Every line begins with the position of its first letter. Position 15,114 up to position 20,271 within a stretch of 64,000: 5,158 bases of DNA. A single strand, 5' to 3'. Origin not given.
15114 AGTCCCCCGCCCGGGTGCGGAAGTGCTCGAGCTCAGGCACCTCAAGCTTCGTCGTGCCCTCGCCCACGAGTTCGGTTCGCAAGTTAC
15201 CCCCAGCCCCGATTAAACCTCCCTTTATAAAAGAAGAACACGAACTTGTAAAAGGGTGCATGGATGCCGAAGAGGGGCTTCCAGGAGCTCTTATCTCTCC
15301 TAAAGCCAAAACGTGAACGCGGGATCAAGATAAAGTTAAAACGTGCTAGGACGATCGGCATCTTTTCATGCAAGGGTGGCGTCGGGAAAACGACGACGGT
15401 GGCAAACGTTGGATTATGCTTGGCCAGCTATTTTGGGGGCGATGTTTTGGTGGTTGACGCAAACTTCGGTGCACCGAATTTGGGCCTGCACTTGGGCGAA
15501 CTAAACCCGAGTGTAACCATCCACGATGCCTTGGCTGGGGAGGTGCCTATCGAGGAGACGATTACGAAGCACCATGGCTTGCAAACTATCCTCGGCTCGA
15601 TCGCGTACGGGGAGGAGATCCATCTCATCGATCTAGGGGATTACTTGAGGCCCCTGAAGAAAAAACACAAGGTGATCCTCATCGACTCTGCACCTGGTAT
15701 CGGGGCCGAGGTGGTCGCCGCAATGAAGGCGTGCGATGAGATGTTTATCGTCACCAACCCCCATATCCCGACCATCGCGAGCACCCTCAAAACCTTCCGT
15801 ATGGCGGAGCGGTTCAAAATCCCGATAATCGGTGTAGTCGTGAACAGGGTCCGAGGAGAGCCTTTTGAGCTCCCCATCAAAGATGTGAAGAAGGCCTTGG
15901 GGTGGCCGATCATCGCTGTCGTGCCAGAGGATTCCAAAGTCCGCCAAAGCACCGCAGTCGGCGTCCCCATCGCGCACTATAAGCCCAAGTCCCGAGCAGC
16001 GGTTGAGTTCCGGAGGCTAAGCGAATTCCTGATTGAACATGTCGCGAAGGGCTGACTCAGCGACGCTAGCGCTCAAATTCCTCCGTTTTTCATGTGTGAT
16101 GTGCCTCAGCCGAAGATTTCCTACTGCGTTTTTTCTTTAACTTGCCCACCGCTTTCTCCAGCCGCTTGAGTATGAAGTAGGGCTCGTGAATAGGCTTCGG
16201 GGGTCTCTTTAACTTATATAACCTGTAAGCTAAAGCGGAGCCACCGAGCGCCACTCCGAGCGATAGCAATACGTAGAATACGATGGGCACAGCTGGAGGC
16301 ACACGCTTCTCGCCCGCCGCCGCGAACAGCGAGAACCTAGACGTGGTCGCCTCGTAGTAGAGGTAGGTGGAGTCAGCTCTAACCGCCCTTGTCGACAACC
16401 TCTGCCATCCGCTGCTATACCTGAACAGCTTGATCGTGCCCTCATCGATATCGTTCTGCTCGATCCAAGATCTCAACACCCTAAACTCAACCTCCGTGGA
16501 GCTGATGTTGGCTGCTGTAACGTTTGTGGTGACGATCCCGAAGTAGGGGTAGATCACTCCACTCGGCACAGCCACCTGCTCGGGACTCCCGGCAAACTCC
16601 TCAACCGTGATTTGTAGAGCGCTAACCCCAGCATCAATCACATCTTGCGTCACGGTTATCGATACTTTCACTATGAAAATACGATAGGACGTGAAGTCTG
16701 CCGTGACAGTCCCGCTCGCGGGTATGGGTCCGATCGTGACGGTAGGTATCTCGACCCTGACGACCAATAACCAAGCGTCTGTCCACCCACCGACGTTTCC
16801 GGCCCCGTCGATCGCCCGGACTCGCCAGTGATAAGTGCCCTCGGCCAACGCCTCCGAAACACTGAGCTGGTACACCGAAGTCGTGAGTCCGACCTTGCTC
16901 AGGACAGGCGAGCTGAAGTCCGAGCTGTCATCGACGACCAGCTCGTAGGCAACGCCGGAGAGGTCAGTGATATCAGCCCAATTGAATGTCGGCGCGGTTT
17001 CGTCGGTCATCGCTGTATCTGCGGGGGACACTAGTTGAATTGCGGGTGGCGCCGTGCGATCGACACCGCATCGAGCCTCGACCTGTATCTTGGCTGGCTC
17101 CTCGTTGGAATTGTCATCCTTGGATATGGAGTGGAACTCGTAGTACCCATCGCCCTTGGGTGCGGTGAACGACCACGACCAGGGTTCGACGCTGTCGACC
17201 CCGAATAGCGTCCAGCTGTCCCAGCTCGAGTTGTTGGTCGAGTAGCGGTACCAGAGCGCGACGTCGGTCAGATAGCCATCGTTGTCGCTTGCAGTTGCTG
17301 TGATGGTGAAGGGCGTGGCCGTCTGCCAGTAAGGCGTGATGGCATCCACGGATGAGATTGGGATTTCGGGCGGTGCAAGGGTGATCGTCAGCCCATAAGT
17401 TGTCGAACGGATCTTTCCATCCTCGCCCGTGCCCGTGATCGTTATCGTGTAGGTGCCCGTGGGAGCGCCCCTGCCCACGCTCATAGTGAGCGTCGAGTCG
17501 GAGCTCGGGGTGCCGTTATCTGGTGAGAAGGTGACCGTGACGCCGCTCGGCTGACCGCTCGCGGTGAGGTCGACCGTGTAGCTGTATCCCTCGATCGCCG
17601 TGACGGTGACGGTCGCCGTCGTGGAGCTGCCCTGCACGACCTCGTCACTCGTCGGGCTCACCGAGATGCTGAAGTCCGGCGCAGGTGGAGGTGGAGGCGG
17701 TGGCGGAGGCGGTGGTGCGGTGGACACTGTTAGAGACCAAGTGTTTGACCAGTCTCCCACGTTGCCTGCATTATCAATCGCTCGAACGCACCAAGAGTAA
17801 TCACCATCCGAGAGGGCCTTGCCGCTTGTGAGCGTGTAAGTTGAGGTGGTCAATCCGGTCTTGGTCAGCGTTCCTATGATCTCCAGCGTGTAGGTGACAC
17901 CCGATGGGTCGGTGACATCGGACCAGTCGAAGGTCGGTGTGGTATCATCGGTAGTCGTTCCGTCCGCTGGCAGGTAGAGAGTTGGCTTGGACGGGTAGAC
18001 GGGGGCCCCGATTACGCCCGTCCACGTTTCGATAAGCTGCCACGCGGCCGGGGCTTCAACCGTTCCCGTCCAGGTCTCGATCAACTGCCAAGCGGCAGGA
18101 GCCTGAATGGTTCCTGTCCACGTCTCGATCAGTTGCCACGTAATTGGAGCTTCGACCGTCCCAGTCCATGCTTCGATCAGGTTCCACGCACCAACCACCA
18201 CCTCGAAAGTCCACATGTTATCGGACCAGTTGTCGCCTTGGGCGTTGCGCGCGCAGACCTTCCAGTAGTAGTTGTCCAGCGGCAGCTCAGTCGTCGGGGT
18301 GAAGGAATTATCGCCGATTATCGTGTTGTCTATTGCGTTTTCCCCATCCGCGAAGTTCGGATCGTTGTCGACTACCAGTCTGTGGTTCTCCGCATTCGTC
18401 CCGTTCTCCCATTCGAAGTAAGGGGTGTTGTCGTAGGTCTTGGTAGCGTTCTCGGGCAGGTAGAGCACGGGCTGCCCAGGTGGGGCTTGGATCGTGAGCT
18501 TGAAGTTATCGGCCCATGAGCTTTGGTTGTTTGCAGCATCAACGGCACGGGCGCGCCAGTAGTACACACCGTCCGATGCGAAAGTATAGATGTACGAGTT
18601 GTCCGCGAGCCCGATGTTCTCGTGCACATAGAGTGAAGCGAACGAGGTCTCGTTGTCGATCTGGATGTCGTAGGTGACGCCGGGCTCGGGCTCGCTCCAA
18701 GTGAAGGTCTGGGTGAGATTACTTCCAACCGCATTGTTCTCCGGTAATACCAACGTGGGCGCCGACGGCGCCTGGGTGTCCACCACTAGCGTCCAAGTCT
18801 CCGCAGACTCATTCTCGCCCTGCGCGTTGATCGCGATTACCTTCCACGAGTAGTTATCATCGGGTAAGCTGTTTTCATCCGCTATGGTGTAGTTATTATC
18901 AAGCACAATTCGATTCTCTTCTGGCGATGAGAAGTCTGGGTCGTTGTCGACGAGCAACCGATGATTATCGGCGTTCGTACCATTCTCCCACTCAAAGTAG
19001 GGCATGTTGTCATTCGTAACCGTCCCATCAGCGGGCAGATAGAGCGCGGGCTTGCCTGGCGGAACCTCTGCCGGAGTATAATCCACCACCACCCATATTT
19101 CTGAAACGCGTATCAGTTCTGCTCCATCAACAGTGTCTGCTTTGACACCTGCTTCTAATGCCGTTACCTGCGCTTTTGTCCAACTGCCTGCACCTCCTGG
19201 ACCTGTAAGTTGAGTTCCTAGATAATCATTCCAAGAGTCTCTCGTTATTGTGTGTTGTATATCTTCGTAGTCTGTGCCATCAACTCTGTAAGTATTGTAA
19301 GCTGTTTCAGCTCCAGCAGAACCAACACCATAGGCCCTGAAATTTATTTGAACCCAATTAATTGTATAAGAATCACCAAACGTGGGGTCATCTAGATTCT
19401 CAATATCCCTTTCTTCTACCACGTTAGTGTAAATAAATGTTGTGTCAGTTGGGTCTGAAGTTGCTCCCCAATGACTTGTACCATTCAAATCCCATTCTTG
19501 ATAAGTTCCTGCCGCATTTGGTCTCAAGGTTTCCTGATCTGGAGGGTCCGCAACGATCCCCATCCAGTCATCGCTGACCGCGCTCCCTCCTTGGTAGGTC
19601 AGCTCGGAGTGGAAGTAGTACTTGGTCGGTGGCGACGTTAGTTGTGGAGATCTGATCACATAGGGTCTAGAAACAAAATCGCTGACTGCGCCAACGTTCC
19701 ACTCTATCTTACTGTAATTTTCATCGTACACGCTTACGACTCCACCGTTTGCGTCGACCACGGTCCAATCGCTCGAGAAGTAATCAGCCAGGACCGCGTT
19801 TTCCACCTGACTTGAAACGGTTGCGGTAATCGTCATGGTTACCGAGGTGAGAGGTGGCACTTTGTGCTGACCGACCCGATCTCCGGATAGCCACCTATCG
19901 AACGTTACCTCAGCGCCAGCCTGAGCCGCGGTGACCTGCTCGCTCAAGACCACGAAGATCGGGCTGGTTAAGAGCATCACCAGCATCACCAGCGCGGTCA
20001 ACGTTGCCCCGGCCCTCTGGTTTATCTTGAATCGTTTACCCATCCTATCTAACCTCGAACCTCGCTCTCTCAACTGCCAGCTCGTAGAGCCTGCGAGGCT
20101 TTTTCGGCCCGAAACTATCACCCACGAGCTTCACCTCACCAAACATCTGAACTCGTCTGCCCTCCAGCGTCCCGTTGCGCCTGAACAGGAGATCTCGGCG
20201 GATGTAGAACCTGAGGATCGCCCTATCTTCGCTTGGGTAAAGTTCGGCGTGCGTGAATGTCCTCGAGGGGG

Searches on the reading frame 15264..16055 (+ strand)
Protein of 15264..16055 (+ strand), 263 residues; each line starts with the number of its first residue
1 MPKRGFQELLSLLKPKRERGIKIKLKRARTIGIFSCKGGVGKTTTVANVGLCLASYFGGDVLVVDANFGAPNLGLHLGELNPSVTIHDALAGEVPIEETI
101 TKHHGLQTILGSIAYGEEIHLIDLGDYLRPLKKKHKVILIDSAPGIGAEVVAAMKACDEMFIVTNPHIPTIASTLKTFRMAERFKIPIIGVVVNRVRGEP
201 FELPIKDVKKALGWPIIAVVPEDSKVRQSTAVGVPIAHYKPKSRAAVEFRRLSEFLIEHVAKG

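Call 87: search_protein_families(library=ncbifam, proteins=[window:15264-16055:+], max_evalue=0.01)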
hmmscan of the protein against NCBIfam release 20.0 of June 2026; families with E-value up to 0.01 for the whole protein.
window:15264-16055:+ (263 aa): 26 families (the best 25 are shown)
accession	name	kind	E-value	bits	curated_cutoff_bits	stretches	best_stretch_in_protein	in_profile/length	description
TIGR01969.1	minD_arch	subfamily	2.3e-52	177.7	201.75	1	29-258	1-232/251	cell division ATPase MinD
TIGR01968.1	minD_bact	equivalog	3.9e-30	105.1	212.9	1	29-254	2-234/261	septum site-determining protein MinD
TIGR03371.1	cellulose_yhjQ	equivalog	9.1e-14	51.5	157.85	1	29-260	2-245/246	cellulose biosynthesis protein BcsQ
NF041546.1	ParA_partition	equivalog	2.7e-12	46.6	180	2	128-253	70-201/203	ParA family partition ATPase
NF041136.1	MrpORP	equivalog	2.8e-11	43.3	450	2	138-257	118-249/365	iron-sulfur cluster carrier protein MrpORP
NF047398.1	AAA_KGGVGR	domain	5.9e-11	43.1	90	1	29-92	3-67/190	KGGVGR-motif variant AAA ATPase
NF008079.0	PRK10818.1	equivalog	7.5e-10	38.6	508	1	28-236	2-227/270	septum site-determining protein MinD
TIGR03815.1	CpaE_hom_Actino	equivalog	2.1e-08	33.7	154.45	1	24-234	107-319/340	septum site-determining protein Ssd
TIGR01007.1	eps_fam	subfamily_domain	2.2e-08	33.9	108.05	1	21-197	10-191/204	polysaccharide biosynthesis tyrosine autokinase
NF033200.1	F430_CfbC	exception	2.2e-08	33.8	402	1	155-258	137-240/260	Ni-sirohydrochlorin a,c-diamide reductive cyclase ATP-dependent reductase subunit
TIGR01287.1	nifH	equivalog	4.4e-07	29.5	394.35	1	157-259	141-247/275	nitrogenase iron protein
TIGR03018.1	pepcterm_TyrKin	hypoth_equivalog_domain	1.9e-06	27.4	230.65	1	27-182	34-197/207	XrtA-associated tyrosine autokinase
NF008669.0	PRK11670.1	equivalog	1.9e-06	27.1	348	1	30-87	109-165/369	iron-sulfur cluster carrier protein ApbC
NF041283.1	PrgP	equivalog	6.7e-06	25.6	400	1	31-162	5-151/297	ParA superfamily DNA segregation protein PrgP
TIGR03453.1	partition_RepA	equivalog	1.2e-05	24.3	348.45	0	117-181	217-281/387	plasmid partitioning protein RepA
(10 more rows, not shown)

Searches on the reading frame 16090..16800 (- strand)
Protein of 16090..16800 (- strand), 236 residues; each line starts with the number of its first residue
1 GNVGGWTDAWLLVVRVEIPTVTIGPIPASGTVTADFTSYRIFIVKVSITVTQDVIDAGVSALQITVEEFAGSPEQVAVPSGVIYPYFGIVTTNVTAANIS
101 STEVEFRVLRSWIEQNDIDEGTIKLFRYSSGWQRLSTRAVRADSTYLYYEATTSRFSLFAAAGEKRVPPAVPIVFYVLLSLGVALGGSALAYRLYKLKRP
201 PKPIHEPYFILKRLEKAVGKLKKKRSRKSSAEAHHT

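Call 87: search_protein_families(library=ncbifam, proteins=[window:16090-16800:-], max_evalue=0.01)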
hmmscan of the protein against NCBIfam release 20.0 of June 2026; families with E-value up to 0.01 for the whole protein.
window:16090-16800:- (236 aa): 1 family
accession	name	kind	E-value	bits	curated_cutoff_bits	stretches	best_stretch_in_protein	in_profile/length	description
TIGR04213.1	PGF_pre_PGF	domain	1.3e-25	90.2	28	1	31-162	21-152/153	PGF-pre-PGF domain-containing protein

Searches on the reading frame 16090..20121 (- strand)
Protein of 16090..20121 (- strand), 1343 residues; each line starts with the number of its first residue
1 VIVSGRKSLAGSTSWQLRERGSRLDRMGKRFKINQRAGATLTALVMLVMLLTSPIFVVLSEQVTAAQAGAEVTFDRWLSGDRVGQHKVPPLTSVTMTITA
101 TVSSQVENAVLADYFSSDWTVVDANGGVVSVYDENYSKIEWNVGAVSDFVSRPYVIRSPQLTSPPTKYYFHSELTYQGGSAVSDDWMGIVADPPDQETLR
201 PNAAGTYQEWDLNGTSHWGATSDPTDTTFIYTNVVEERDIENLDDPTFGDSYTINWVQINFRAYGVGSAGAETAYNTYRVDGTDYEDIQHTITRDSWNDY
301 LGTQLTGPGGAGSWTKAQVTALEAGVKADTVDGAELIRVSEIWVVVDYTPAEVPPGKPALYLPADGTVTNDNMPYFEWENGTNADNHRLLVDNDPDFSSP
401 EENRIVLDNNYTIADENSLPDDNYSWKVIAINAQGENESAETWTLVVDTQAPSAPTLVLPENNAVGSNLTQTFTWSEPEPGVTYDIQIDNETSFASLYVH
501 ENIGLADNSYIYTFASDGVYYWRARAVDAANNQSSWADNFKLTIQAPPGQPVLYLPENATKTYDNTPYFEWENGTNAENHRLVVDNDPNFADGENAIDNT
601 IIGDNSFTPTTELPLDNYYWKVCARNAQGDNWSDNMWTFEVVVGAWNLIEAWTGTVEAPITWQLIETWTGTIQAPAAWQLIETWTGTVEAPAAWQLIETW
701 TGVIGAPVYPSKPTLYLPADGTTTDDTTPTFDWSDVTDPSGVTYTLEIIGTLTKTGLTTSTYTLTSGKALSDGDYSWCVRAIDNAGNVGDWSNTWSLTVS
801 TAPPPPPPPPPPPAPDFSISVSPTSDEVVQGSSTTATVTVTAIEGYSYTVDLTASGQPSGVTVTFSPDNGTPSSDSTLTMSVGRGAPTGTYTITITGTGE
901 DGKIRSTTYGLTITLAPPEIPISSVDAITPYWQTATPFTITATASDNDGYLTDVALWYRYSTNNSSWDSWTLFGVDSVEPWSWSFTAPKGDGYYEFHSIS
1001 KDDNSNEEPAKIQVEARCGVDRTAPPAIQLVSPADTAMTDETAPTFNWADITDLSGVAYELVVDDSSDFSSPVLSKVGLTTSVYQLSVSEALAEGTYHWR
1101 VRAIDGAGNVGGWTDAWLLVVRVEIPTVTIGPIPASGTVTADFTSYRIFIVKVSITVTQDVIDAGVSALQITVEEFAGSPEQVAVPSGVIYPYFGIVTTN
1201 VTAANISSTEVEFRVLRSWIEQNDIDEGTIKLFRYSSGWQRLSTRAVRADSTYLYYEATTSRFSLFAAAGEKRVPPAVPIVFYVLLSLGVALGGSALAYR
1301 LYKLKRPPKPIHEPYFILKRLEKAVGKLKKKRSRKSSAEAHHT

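Call 9: search_protein_families(library=pfam, proteins=[window:16090-20121:-], max_evalue=0.01)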
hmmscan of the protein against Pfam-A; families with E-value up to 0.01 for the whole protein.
window:16090-20121:- (1343 aa): 4 families
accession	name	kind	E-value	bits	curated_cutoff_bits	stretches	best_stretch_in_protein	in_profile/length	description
PF19077.6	Big_13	-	8e-13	49.2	27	2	723-799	23-100/102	Bacterial Ig-like domain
PF25788.1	Ig_Rha78A_N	-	1.6e-11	44.8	27.4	1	1037-1115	13-95/105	Rha78A-like, N-terminal immunoglobulin domain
PF24421.1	Ig_J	-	1.2e-09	38.6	29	0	757-793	62-96/104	Tip attachment protein J, Ig-like domain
PF14292.12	SusE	-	0.0037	17.9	25.2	0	451-497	18-66/106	SusE outer membrane protein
